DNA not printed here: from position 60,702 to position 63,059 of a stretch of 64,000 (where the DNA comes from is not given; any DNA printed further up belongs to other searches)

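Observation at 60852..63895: PglX-like methyltransferase lacks its C-terminal half and is start/stop-coupled to a RAMP gene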

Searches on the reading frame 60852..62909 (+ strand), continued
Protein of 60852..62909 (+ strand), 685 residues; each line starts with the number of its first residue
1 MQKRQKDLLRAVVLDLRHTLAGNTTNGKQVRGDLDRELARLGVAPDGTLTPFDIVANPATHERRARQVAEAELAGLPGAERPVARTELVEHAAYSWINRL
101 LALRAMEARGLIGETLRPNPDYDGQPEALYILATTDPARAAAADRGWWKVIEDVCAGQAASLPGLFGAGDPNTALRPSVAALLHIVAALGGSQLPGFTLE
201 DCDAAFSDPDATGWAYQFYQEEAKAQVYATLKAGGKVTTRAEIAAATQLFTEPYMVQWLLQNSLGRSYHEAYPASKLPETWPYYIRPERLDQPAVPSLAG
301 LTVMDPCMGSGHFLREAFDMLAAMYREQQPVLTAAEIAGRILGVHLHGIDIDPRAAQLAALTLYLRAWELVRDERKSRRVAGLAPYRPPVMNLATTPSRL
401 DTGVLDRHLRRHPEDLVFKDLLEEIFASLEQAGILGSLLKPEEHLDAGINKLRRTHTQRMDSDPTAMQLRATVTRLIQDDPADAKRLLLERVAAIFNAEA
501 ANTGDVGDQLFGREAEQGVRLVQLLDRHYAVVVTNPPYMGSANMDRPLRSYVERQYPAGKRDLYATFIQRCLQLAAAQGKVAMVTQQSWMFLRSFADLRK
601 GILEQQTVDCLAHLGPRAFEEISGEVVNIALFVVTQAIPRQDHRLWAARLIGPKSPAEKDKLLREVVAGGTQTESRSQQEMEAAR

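Call 67: search_protein_families(library=padloc, proteins=[L099:2-1582:+, L006:9271-11667:+, L018:14675-16921:+, L099:1652-1927:+, L099:1929-2246:+, L088:12055-14229:+, L083:7447-9150:+], max_evalue=0.001)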
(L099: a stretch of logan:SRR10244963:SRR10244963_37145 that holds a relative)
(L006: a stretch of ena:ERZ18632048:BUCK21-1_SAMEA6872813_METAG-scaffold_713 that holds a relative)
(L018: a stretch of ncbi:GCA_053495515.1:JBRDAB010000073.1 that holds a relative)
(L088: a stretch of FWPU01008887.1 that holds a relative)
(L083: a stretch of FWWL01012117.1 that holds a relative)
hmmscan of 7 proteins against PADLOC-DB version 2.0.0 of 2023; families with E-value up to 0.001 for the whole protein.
L099:2-1582:+ (527 aa): 7 families
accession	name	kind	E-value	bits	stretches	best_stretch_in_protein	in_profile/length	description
PDLC02528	PglX|PglXI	-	2.2e-19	66.8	1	183-439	826-1057/1125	PglX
PDLC02534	PglX|PglXI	-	1.7e-17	61.6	1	195-296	102-204/389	PglX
PDLC03600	REase_MTase_IIG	-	5.1e-10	35.9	1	269-370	1057-1144/1205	Type IIG restriction enzyme-methyltransferase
PDLC02521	PglX|PglXI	-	2.1e-08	30.6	1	269-369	1033-1119/1174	PglX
PDLC02518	PglX|PglXI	-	5.4e-07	25.7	1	264-379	1069-1181/1412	PglX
PDLC02516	PglX|PglXI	-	6.4e-06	23.1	1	270-360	447-524/593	PglX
PDLC02539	PglX|PglXI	-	4.1e-05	20.1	0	224-299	512-590/706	PglX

L006:9271-11667:+ (798 aa): 17 families
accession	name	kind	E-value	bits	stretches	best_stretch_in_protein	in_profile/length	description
PDLC03600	REase_MTase_IIG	-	3.7e-46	155.6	2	10-216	642-864/1205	Type IIG restriction enzyme-methyltransferase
PDLC02521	PglX|PglXI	-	9e-46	154.4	2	7-216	625-852/1174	PglX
PDLC02516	PglX|PglXI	-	5.6e-43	145.5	2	9-213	29-253/593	PglX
PDLC02528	PglX|PglXI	-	3.1e-28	96.1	2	441-760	833-1091/1125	PglX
PDLC02524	PglX|PglXI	-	1.4e-27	94.5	1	10-199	438-644/722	PglX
PDLC02527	PglX|PglXI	-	8.6e-24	81.4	1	8-206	699-905/1332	PglX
PDLC02523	PglX|PglXI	-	3.6e-22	76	1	14-196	714-905/1428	PglX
PDLC02519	PglX|PglXI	-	7e-22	74.9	1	40-199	669-838/1241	PglX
PDLC02532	PglX|PglXI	-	9.2e-22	75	1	10-231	32-270/682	PglX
PDLC02539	PglX|PglXI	-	1.5e-21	74.5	1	11-289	117-417/706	PglX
PDLC02518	PglX|PglXI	-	3.6e-20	69.4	2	12-196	663-852/1412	PglX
PDLC02517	PglX|PglXI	-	2.5e-18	63.9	1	65-213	229-374/707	PglX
PDLC02534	PglX|PglXI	-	6.8e-12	43.2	1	498-574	127-204/389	PglX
PDLC02641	DrmMI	-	1.4e-10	37.8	1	10-197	623-819/1161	DrmMI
PDLC02522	PglX|PglXI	-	1.3e-07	27.8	1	67-199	820-946/1218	PglX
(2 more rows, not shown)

L018:14675-16921:+ (748 aa): 15 families
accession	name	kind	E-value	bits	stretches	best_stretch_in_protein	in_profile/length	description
PDLC02521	PglX|PglXI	-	1e-40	137.6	2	7-253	625-885/1174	PglX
PDLC03600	REase_MTase_IIG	-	1.2e-39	134.1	2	10-220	642-862/1205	Type IIG restriction enzyme-methyltransferase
PDLC02516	PglX|PglXI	-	4.3e-31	106.2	2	10-207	30-242/593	PglX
PDLC02519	PglX|PglXI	-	1e-26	90.9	1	17-235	647-875/1241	PglX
PDLC02524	PglX|PglXI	-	4.2e-25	86.3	1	10-234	438-675/722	PglX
PDLC02518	PglX|PglXI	-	1.7e-23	80.3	2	12-200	663-852/1412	PglX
PDLC02527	PglX|PglXI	-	1.1e-21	74.3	1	10-214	701-907/1332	PglX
PDLC02528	PglX|PglXI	-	2.8e-19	66.4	1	414-516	833-952/1125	PglX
PDLC02523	PglX|PglXI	-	3.4e-19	66.2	1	14-211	714-916/1428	PglX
PDLC02532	PglX|PglXI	-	1.6e-17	61.1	1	12-214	34-247/682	PglX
PDLC02539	PglX|PglXI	-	1.8e-17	60.9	1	10-214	116-322/706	PglX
PDLC02534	PglX|PglXI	-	1e-15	55.8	1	416-516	102-203/389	PglX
PDLC02517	PglX|PglXI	-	1e-13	48.7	1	22-218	170-373/707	PglX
PDLC02522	PglX|PglXI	-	1.3e-09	34.4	1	11-190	751-933/1218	PglX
PDLC02641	DrmMI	-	9.7e-08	28.4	1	10-201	623-819/1161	DrmMI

L099:1652-1927:+ (91 aa): 0 families

L099:1929-2246:+ (105 aa): 0 families

L088:12055-14229:+ (725 aa): 14 families
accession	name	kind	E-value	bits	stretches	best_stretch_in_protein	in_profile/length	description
PDLC02208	Ppl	-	6.7e-23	78.7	1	286-398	196-311/894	-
PDLC04135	mad3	-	2.7e-07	28.5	1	350-598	1-232/374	mads_3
PDLC03863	LmuB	-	6.9e-07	26.3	1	351-407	5-61/610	-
PDLC03859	LmuB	-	2e-06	25.3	1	351-661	5-318/611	-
PDLC00278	PtuA1|PtuA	-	2.9e-06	24.9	1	350-397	2-49/436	AAA ATPase domain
PDLC00310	PtuA1|PtuA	-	1.3e-05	22.5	1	350-396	2-48/443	AAA ATPase domain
PDLC00271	PtuA1|PtuA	-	2.3e-05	22.1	1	350-397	2-49/421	AAA ATPase domain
PDLC00279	PtuA1|PtuA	-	3.7e-05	21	1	351-433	6-84/416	AAA ATPase domain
PDLC00267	PtuA1|PtuA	-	8.3e-05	19.9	1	350-395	2-47/438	AAA ATPase domain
PDLC04178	HEC-01A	-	9.2e-05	19.6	1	347-396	5-53/399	-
PDLC00311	PtuA1|PtuA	-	0.00029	17.9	1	350-396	2-48/455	AAA ATPase domain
PDLC00290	PtuA1|PtuA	-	0.00037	18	1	351-395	3-47/414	AAA ATPase domain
PDLC00277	PtuA1|PtuA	-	0.00046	17.5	0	350-398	2-50/423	AAA ATPase domain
PDLC04183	HEC-01A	-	0.00091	16.4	0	350-402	4-54/402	-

L083:7447-9150:+ (567 aa): 3 families
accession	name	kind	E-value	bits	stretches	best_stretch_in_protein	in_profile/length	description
PDLC02394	pAgo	-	1.2e-21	74.3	1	49-408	55-437/1121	-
PDLC02402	Aga_SIR2-PNTD1-PNTD2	-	1.5e-13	47.8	1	194-386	352-541/876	Class I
PDLC02418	Aga_SIR2-Kinase-PNTD1-PNTD2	-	1e-10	38.5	1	278-384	303-417/756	Class I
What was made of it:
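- A Ppl-like gene and a pAgo-associated-like gene (call 67).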

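Call 75: find_encoding_contigs(protein=P0009, flank=10000, max_places=2)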
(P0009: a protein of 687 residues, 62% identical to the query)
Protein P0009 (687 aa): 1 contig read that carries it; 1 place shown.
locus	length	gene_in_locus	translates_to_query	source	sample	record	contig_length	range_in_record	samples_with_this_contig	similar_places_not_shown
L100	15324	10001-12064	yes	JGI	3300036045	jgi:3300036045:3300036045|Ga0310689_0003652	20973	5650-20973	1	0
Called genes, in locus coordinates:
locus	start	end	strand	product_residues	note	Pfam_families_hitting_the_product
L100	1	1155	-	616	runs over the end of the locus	PF04542:Sigma70_r2, PF08281:Sigma70_r4_2, PF04545:Sigma70_r4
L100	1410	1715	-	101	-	-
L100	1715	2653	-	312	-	PF04542:Sigma70_r2, PF04539:Sigma70_r3, PF04545:Sigma70_r4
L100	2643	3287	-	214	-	PF04480:DUF559 (weak)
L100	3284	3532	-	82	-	-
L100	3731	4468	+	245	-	PF08849:BrxA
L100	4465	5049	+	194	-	-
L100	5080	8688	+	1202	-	PF25796:BREX_BrxC_4th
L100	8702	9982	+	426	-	PF14281:PDDEXK_4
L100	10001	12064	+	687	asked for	PF01170:UPF0020 (faint), PF02384:N6_Mtase (faint), PF20473:MmeI_Mtase (weak), PF07669:Eco57I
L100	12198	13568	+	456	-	PF13175:AAA_15 (faint), PF13304:AAA_21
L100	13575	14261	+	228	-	PF13707:RloB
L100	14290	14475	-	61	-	-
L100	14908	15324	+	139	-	?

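Call 76: find_encoding_contigs(protein=P0031, flank=10000, max_places=2)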
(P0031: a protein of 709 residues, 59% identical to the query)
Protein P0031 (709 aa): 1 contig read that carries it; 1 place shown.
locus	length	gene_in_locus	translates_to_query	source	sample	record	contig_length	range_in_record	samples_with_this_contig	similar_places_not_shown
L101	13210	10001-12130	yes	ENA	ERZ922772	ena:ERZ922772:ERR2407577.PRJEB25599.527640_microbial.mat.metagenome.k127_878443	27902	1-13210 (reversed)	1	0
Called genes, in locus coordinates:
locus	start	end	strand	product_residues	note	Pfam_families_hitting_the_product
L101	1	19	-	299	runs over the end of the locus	PF05448:AXE1, PF06500:FrsA-like, PF22244:GCE_fung (faint), PF02129:Peptidase_S15, PF12146:Hydrolase_4 (weak), PF00561:Abhydrolase_1, PF12697:Abhydrolase_6, PF00326:Peptidase_S9 (faint)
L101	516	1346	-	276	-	PF13276:HTH_21, PF00665:rve, PF13683:rve_3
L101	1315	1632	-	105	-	PF01527:HTH_Tnp_1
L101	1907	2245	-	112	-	PF09413:DUF2007, PF24463:DUF7577 (faint)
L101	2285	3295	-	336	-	PF02899:Phage_int_SAM_1 (weak), PF00589:Phage_integrase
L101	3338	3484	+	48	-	-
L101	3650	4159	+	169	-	-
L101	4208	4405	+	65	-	-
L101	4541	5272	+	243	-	PF08849:BrxA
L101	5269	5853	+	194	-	-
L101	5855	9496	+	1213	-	PF25796:BREX_BrxC_4th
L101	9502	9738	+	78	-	PF13711:DUF4160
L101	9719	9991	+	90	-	PF10387:DUF2442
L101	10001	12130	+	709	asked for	PF01170:UPF0020 (faint), PF02384:N6_Mtase (faint), PF20473:MmeI_Mtase (weak), PF07669:Eco57I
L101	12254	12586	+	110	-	PF04255:DUF433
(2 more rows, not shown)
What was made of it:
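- AAA_21-RloB, and a DUF433-DUF5615 pair (calls 75, 76).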

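Call 79: predict_structure(alignment_id=A1)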
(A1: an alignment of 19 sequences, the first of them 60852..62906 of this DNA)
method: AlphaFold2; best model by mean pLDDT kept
length: 685 residues; sequences in the alignment: 19
mean_pLDDT: 80.3   pTM: 0.86
mean pLDDT of the five models: 80.3, 75.3, 71.4, 67.1, 61.9
residues with pLDDT >= 90: 224; 70-90: 325; 50-70: 98; < 50: 38
segments of 3 or more residues with pLDDT < 50: 502-516, 588-594, 621-626, 672-678
pLDDT, mean of each block of 10 residues (from residue 1): 89 94 84 96 92 85 91 85 90 91 93 89 91 95 94 90 78 91 93 84 92 86 79 74 67 87 93 92 82 72 90 94 96 95 93 83 93 90 75 75 75 79 81 82 76 60 70 78 79 67 41 50 87 78 76 72 79 90 68 53 76 65 55 83 66 64 70 47 54
secondary structure, 60 per line:
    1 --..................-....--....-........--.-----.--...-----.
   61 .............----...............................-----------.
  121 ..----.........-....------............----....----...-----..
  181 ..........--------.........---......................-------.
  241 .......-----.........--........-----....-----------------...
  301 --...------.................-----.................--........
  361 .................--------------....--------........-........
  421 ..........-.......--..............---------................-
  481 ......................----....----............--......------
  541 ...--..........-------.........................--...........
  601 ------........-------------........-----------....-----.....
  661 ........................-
elements in order (helices of 4 or more, strands of 3 or more residues): H3-20 E22-25 E28-31 H33-40 H60-73 H78-108 H127-135 H137-140 H147-158 H163-166 H179-190 H199-207 H211-232 H240-247 H253-261 H264-271 H277-280 E303-305 H312-328 H334-345 E346-350 H353-377 E392-395 H404-411 H413-430 H432-438 H441-454 H464-479 H481-502 H507-510 H515-526 E529-534 H546-555 H563-574 E575-587 H590-600 E607-614 E628-635 E647-650 H656-684

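Call 81: fold_search(model_id=the predicted structure, library=pdb)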
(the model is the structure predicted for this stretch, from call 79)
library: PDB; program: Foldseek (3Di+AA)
matches with E <= 10: 1072; with E <= 0.001: 67
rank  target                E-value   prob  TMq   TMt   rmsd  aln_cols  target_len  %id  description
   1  8q56_A                1.7e-26  1.00  0.65  0.39   6.9       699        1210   26  PglX methyltransferase of Salmonella BREX phage defence system (aka BrxX) bound to inhibitor Ocr (released 2024-08-21)
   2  9ewz_C                5.8e-26  1.00  0.68  0.40   7.3       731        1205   25  Cryo-EM structure of the E. coli BrxX methyltransferase in complex with DNA (released 2025-03-05)
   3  8c45_A                3.0e-25  1.00  0.65  0.39   7.2       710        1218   26  PglX methyltransferase from the Salmonella BREX phage defence system (aka BrxX) (released 2024-07-10)
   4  8c45_B                9.2e-25  1.00  0.68  0.40   6.4       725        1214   25  PglX methyltransferase from the Salmonella BREX phage defence system (aka BrxX) (released 2024-07-10)
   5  9ex7_A                1.2e-24  1.00  0.61  0.37   8.5       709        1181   26  Cryo-EM structure of the E. coli BrxX methyltransferase in complex with Ocr (released 2025-03-05)
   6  8zek_A                9.6e-24  1.00  0.65  0.39   7.7       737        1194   26  Cryo-EM structure of the E. coli BrxX methyltransferase complexed with Ocr (released 2024-12-11)
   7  7lo5_C                1.1e-07  1.00  0.40  0.29   9.3       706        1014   12  cryoEM structure DrdV-DNA complex (released 2021-03-17)
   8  7lo5_A                1.6e-07  1.00  0.36  0.26  12.9       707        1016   13  cryoEM structure DrdV-DNA complex (released 2021-03-17)
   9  7lvv_B                1.9e-07  1.00  0.39  0.28  11.9       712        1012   14  cryoEM structure DrdV-DNA complex (released 2021-03-17)
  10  7lvv_A                2.4e-07  1.00  0.39  0.28   9.0       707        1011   12  cryoEM structure DrdV-DNA complex (released 2021-03-17)
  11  4xqk_B                2.6e-07  1.00  0.37  0.19  12.0       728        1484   12  ATP-dependent Type ISP restriction-modification enzyme LlaBIII bound to DNA (released 2015-09-16)
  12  7lo5_D                2.8e-07  1.00  0.41  0.30   9.2       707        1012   11  cryoEM structure DrdV-DNA complex (released 2021-03-17)
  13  5hr4_C                4.6e-07  1.00  0.37  0.34  10.6       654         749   11  Structure of Type IIL restriction-modification enzyme MmeI in complex with DNA has implications for engineering of new (released 2016-04-27)
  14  7lo5_B                4.8e-07  1.00  0.41  0.29   8.9       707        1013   12  cryoEM structure DrdV-DNA complex (released 2021-03-17)
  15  4xqk_A                6.7e-07  1.00  0.33  0.17  21.9       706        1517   13  ATP-dependent Type ISP restriction-modification enzyme LlaBIII bound to DNA (released 2015-09-16)
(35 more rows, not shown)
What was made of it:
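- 60852..62909 (+): pglX-N. It encodes the N-terminal helical bundle plus the gamma-class N6-adenine methyltransferase domain of a split PglX, and ends at the inter-domain hinge. Its best fold matches are PglX/BrxX structures 8q56, 9ewz and 8c45, covering about 40% of those chains (calls 79, 81).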

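Call 82: search_protein_families(library=pfam, proteins=[L099:1652-1927:+, L099:1929-2246:+], max_evalue=0.01)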
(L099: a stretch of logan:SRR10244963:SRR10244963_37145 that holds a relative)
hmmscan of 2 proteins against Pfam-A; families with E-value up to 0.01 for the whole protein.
L099:1652-1927:+ (91 aa): 1 family
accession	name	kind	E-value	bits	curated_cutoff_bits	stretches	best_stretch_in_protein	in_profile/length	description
PF04365.19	BrnT_toxin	-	4e-05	24.3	34.5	1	17-81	10-77/77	Ribonuclease toxin, BrnT, of type II toxin-antitoxin system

L099:1929-2246:+ (105 aa): 1 family
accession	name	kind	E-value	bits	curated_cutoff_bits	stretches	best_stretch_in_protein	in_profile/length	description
PF12441.14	CopG_antitoxin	-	1.3e-06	29.5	28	1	13-88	2-78/79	CopG antitoxin of type II toxin-antitoxin system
